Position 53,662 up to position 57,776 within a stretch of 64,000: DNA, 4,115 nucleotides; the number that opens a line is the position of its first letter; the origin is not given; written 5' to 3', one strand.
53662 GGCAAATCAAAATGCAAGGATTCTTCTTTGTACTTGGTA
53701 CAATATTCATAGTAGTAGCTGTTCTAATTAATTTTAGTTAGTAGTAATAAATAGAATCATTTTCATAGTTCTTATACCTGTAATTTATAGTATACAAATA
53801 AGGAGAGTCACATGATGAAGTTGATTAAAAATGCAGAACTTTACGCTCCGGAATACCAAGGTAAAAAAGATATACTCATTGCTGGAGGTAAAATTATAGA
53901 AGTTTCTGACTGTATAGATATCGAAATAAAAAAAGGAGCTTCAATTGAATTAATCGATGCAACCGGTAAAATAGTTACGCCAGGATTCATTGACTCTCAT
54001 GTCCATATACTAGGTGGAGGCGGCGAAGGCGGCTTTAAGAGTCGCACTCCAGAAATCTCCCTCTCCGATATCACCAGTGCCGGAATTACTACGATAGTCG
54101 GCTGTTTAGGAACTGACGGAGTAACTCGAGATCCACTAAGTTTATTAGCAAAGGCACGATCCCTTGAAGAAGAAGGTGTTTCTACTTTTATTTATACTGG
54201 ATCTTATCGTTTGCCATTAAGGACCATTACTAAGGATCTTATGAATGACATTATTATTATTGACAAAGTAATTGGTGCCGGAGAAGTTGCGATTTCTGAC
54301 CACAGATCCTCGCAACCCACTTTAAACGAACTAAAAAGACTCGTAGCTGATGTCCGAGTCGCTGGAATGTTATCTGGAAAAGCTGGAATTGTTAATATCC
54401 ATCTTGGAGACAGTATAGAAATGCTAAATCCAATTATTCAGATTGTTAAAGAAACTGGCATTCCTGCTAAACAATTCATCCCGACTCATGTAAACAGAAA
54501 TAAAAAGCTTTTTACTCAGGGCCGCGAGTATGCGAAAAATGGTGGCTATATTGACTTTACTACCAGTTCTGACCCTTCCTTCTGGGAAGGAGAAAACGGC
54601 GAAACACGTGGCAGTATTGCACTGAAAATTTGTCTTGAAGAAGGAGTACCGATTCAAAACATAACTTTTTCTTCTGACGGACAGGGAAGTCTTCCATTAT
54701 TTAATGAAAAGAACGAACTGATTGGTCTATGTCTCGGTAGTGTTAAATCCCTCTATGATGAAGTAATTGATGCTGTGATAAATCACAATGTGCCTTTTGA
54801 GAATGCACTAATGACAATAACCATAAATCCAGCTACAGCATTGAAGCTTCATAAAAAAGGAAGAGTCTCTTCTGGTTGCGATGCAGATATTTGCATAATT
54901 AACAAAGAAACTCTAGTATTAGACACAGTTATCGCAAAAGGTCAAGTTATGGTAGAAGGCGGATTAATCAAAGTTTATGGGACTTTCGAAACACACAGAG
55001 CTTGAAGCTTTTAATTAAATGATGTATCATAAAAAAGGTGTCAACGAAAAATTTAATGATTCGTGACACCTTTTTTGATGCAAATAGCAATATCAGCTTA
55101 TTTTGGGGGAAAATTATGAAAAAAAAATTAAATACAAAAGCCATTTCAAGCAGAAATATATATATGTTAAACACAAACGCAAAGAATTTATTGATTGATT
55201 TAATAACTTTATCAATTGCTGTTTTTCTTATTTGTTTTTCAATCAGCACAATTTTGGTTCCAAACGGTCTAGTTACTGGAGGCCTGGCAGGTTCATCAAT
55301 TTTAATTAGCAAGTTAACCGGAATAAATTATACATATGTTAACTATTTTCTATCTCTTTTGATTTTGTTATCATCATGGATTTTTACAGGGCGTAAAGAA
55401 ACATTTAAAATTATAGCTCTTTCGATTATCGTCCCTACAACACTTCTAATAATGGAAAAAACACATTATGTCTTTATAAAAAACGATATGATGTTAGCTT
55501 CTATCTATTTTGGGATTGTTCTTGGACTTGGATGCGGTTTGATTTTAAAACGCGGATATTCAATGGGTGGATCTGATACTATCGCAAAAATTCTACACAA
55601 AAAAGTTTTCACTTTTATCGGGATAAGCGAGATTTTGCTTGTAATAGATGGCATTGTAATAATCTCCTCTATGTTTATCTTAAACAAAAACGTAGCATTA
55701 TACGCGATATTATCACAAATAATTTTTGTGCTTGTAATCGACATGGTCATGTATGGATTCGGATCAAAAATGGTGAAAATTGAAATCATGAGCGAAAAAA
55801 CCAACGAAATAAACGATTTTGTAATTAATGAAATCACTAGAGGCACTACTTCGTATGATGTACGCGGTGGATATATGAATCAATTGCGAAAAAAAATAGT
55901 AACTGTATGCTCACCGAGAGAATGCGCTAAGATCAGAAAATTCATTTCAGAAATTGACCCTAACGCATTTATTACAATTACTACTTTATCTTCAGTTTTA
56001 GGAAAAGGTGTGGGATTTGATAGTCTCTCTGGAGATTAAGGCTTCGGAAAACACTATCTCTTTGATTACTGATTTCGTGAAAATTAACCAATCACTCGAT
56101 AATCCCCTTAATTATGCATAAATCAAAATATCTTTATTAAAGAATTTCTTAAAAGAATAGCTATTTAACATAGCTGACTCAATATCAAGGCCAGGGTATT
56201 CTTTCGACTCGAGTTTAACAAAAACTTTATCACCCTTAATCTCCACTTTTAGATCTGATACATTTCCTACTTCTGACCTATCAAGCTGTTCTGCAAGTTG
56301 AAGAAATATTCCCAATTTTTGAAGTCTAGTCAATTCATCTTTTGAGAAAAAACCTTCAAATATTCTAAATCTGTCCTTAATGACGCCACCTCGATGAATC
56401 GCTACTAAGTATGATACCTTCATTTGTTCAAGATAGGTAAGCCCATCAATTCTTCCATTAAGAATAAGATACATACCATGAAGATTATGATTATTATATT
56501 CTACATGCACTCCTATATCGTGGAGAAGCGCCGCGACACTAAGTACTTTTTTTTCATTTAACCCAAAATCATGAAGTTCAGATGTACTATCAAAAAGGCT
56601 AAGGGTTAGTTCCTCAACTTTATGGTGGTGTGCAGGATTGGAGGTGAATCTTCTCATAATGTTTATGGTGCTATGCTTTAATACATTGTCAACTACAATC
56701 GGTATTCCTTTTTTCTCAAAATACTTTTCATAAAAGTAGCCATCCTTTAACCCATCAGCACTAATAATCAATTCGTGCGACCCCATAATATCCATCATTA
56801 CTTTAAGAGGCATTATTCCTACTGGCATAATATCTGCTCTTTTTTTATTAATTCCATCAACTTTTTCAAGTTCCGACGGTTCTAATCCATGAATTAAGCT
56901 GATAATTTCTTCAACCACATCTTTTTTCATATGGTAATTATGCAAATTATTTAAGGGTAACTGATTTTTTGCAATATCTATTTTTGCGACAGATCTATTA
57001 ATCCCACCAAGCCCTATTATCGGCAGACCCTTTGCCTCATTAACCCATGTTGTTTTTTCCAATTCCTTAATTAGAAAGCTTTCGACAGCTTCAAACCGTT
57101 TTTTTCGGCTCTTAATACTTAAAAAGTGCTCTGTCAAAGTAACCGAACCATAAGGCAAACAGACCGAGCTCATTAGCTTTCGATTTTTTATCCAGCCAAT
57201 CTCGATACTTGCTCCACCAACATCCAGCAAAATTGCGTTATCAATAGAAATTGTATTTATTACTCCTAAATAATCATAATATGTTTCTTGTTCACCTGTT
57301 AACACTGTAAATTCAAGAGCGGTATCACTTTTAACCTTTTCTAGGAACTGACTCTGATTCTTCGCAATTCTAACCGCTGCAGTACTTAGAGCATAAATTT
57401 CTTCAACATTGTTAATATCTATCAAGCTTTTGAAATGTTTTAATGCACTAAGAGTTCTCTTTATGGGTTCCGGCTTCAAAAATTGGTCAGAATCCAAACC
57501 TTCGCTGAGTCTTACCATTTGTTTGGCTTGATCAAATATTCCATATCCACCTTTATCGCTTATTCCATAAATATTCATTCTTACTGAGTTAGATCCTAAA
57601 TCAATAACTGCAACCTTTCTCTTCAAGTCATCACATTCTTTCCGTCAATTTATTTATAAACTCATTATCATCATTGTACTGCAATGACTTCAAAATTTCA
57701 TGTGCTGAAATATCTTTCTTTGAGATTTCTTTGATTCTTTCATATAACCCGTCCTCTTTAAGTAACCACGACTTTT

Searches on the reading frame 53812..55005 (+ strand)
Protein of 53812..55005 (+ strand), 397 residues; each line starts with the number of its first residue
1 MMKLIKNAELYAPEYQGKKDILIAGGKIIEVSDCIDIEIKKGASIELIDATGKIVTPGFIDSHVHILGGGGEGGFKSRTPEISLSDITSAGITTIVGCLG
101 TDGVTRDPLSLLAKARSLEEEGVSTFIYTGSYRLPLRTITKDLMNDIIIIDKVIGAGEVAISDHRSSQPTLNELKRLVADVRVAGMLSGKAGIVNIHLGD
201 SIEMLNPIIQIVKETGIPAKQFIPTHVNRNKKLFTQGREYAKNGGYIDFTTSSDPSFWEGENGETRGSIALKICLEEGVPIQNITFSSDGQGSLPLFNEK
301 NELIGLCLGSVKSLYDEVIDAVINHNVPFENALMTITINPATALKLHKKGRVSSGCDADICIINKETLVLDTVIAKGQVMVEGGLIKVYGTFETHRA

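Call 4: search_protein_families(library=pfam, proteins=[window:53812-55005:+])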
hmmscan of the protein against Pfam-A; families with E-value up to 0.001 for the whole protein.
window:53812-55005:+ (397 aa): 2 families
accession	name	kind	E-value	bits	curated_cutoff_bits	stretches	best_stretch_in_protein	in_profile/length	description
PF07969.17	Amidohydro_3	-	2.9e-17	63.7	29.7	2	46-83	1-37/472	Amidohydrolase family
PF01979.26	Amidohydro_1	-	1.2e-16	61.3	25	1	54-379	1-344/345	Amidohydrolase family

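Call 45: search_protein_families(library=ncbifam, proteins=[window:53812-55005:+], max_evalue=1e-10)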
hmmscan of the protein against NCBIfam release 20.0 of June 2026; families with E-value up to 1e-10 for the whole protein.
window:53812-55005:+ (397 aa): 17 families
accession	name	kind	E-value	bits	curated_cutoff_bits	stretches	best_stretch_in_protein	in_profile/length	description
TIGR01975.1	isoAsp_dipep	equivalog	7e-160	532.4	331.25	1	3-393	2-389/389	beta-aspartyl-peptidase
NF006689.0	PRK09237.1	equivalog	4.2e-18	65.1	371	0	3-97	5-91/383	amidohydrolase/deacetylase family metallohydrolase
TIGR03178.1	allantoinase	equivalog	4.5e-17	62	357.85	0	4-81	3-77/441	allantoinase AllB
NF004839.0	PRK06189.1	equivalog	2.6e-15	56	631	0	4-66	6-63/451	allantoinase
NF002668.0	PRK02382.1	equivalog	4.1e-14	52.1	452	0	15-128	13-116/436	dihydroorotase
TIGR00857.1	pyrC_multi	subfamily_domain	4.4e-14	52.3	279.05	0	18-172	5-148/412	dihydroorotase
NF006056.0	PRK08204.1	subfamily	5.3e-14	51.8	391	0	18-66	24-67/449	hypothetical protein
TIGR01224.1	hutI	equivalog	3.7e-13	49.1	298.15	0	19-91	4-75/377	imidazolonepropionase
NF006837.0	PRK09357.1-2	equivalog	4.9e-13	48.4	575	0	1-97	1-91/428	dihydroorotase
NF006839.0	PRK09357.1-4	equivalog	2.9e-12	45.9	576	0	2-163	1-149/422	dihydroorotase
TIGR01178.1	ade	equivalog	9.9e-12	44.1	472.5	0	18-66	19-59/552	adenine deaminase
NF005791.0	PRK07627.1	equivalog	1.2e-11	44.3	442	0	324-367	342-384/425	dihydroorotase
NF006560.0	PRK09061.1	subfamily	2.5e-11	42.6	340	0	19-65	46-86/517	amidohydrolase family protein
NF005960.0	PRK08044.1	equivalog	2.9e-11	42.7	688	0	5-95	7-88/453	allantoinase AllB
TIGR02318.1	phosphono_phnM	equivalog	3e-11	42.9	390.55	0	325-379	318-374/376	phosphonate metabolism protein PhnM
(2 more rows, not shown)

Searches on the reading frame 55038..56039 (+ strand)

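Call 4: search_protein_families(library=pfam, proteins=[window:55038-56039:+])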
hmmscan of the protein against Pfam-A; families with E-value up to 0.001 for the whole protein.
window:55038-56039:+ (333 aa): 2 families
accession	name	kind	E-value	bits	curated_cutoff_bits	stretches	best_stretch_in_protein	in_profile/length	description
PF02588.21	YitT_membrane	-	4e-38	131.3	24.3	1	55-262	2-204/205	Uncharacterised 5xTM membrane BCR, YitT family COG1284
PF10035.14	DUF2179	-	1.2e-16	60.7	22.8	1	268-322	1-55/55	Uncharacterized protein conserved in bacteria (DUF2179)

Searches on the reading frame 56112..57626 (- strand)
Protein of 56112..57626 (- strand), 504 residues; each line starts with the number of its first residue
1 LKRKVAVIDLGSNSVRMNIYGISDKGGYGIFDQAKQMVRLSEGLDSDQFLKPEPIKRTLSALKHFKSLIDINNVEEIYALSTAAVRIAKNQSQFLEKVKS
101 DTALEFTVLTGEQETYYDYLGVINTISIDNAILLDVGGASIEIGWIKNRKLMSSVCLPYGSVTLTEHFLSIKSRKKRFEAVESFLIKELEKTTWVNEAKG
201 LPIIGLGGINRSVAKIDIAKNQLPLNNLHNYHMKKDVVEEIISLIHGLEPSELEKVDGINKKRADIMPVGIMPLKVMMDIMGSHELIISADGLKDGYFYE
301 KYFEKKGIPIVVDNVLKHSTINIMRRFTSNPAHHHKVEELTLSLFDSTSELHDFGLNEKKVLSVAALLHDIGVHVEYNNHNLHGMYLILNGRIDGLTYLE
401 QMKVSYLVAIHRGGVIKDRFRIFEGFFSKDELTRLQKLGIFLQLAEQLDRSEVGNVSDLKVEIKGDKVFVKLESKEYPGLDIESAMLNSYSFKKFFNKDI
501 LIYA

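Call 4: search_protein_families(library=pfam, proteins=[window:56112-57626:-])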
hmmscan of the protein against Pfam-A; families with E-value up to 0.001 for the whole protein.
window:56112-57626:- (504 aa): 2 families
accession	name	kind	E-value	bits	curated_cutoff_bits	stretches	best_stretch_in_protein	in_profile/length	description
PF02541.22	Ppx-GppA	-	3.3e-49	168.3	27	1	30-301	12-281/285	Ppx/GppA phosphatase family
PF21447.3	Ppx-GppA_III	-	1.6e-18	67.6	27.3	1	318-474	4-158/177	Ppx/GppA phosphatase, domain III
